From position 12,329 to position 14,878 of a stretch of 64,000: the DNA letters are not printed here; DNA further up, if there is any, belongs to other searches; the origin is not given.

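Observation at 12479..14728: Unusual fusion of a polyprenyl-phosphate sugar synthase-like GT2 with a membrane-embedded processive (QxxRW) GT2 synthase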

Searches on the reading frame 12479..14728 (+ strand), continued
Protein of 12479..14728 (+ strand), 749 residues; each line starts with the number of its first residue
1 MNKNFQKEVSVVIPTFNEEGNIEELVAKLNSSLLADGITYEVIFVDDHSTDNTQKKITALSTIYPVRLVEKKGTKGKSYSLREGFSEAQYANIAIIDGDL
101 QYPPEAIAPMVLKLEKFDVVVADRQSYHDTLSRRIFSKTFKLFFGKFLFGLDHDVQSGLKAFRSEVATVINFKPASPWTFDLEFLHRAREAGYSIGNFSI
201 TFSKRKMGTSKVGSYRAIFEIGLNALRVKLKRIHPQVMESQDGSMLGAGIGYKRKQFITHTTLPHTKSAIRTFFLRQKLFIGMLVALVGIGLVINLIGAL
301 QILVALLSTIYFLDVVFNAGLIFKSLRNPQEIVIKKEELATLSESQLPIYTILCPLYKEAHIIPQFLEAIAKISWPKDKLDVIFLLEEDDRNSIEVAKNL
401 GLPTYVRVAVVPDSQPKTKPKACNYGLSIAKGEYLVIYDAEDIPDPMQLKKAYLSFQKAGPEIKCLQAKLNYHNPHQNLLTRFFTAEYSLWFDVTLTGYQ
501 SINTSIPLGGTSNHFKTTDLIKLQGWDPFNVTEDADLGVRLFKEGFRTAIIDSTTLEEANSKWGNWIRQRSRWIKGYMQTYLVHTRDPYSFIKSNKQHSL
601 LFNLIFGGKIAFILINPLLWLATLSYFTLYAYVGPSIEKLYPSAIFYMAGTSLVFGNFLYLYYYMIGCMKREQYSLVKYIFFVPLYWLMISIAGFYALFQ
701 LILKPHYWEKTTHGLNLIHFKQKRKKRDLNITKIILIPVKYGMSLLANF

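Call 67: search_protein_families(library=pfam, proteins=[L033:5215-6354:+, L033:6387-7862:+, L033:7914-9926:-, L033:13834-17706:+, L033:17711-18046:-, L033:18076-19668:-, L030:149-1576:-, L083:11272-14589:+], max_evalue=0.001)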
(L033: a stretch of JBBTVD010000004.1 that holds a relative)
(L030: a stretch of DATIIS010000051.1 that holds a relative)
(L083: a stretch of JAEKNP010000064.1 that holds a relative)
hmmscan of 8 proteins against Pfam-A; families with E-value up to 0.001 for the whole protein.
L033:5215-6354:+ (379 aa): 0 families

L033:6387-7862:+ (491 aa): 21 families
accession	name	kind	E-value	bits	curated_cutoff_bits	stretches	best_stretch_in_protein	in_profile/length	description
PF00005.33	ABC_tran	-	9.4e-57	191.9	25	2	302-431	1-137/137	ABC transporter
PF13304.12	AAA_21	-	5.8e-21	76.3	27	3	30-59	2-41/304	AAA domain, putative AbiEii toxin, Type IV TA system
PF02463.25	SMC_N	-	5.2e-15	55.9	40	0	402-465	136-205/220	RecF/RecN/SMC N terminal domain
PF12848.13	ABC_tran_Xtn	-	5.1e-11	42.9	25.9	1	191-260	5-75/85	ABC transporter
PF03193.22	RsgA_GTPase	-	7.3e-09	36.1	30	0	294-344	89-138/174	RsgA GTPase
PF13555.12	AAA_29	-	8.7e-08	32.2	27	0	306-335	16-45/61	P-loop containing region of AAA domain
PF13476.12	AAA_23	-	4.6e-07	31.1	27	0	28-235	20-195/201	AAA domain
PF13401.12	AAA_22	-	5.1e-07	30.5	27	0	315-375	8-62/130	AAA domain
PF01926.29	MMR_HSR1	-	1.5e-06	28.7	21.9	0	314-339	1-25/113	50S ribosome-binding GTPase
PF13479.12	AAA_24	-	1.1e-05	25.8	27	0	313-332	3-22/195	AAA domain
PF13671.12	AAA_33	-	1.4e-05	25.8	27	0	316-348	3-32/143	AAA domain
PF13558.12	SbcC_Walker_B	-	4.5e-05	24.1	27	0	393-446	23-89/90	SbcC/RAD50-like, Walker B motif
PF13481.12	AAA_25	-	7e-05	23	27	0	305-329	26-50/195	AAA domain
PF19263.5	DUF5906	-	7.3e-05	23.8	27.6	0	317-341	1-28/114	Family of unknown function (DUF5906)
PF02367.23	TsaE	-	7.7e-05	23.1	26.6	0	305-337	14-46/128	Threonylcarbamoyl adenosine biosynthesis protein TsaE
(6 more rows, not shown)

L033:7914-9926:- (670 aa): 2 families
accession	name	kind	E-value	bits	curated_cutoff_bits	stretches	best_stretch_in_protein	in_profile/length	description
PF14397.11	ATPgrasp_ST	-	3.2e-10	40.1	31.4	1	205-349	14-157/278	Sugar-transfer associated ATP-grasp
PF02655.19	ATP-grasp_3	-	0.00044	20.8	23.2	0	388-422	123-155/160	ATP-grasp domain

L033:13834-17706:+ (1290 aa): 8 families
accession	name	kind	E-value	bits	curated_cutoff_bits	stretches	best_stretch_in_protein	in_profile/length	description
PF07691.17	PA14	-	2.3e-89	297.2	24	5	901-1021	4-134/147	PA14 domain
PF07995.17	GSDH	-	1.4e-61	209.1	25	1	44-353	1-323/332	Glucose / Sorbosone dehydrogenase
PF18911.6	PKD_4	-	3.9e-21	75.3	27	1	370-445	3-77/85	PKD domain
PF00801.26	PKD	-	1.2e-12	48.1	23.5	1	386-445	15-74/80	PKD domain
PF22352.2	K319L-like_PKD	-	1.3e-10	41.6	27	1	387-450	13-82/84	K319L-like, PKD domain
PF17996.7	CE2_N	-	2.4e-08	34.4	27.9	0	835-892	40-97/108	Carbohydrate esterase 2 N-terminal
PF10528.15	GLEYA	-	4e-07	30.7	26.2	0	955-1003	13-60/91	GLEYA domain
PF17957.7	Big_7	-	0.00016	22.7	24.1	0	456-486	1-31/70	Bacterial Ig domain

L033:17711-18046:- (111 aa): 1 family
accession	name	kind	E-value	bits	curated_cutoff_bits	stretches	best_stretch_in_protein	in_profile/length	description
PF00254.34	FKBP_C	-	1.4e-35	122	21.1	1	19-108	4-94/94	FKBP-type peptidyl-prolyl cis-trans isomerase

L033:18076-19668:- (530 aa): 2 families
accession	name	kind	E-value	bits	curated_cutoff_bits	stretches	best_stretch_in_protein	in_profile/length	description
PF02156.21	Glyco_hydro_26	-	0.00019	21.4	20.2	1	138-219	153-232/311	Glycosyl hydrolase family 26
PF00404.24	Dockerin_1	-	0.00027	21.5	22.9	1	467-520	2-52/57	Dockerin type I domain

L030:149-1576:- (475 aa): 4 families
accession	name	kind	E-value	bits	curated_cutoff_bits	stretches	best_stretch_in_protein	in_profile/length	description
PF13641.12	Glyco_tranf_2_3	-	1.7e-36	126.8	27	1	99-326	3-229/230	Glycosyltransferase like family 2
PF13632.12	Glyco_trans_2_3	-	1.3e-28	100.6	27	1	185-394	1-196/198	Glycosyl transferase family group 2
PF00535.33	Glycos_transf_2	-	1.9e-10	41.4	23.3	1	101-264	2-161/168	Glycosyl transferase family 2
PF13506.12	Glyco_transf_21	-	1.6e-06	28.2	21.7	1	170-325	18-173/174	Glycosyl transferase family 21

L083:11272-14589:+ (1106 aa): 3 families
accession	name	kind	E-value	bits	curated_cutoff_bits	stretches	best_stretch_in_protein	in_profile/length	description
PF00535.33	Glycos_transf_2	-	1.2e-26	94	23.3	1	30-191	1-166/168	Glycosyl transferase family 2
PF00150.24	Cellulase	-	3.4e-09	37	23.5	1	818-1075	28-269/272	Cellulase (glycosyl hydrolase family 5)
PF13641.12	Glyco_tranf_2_3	-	4.8e-07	30.5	27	1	27-156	1-133/230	Glycosyltransferase like family 2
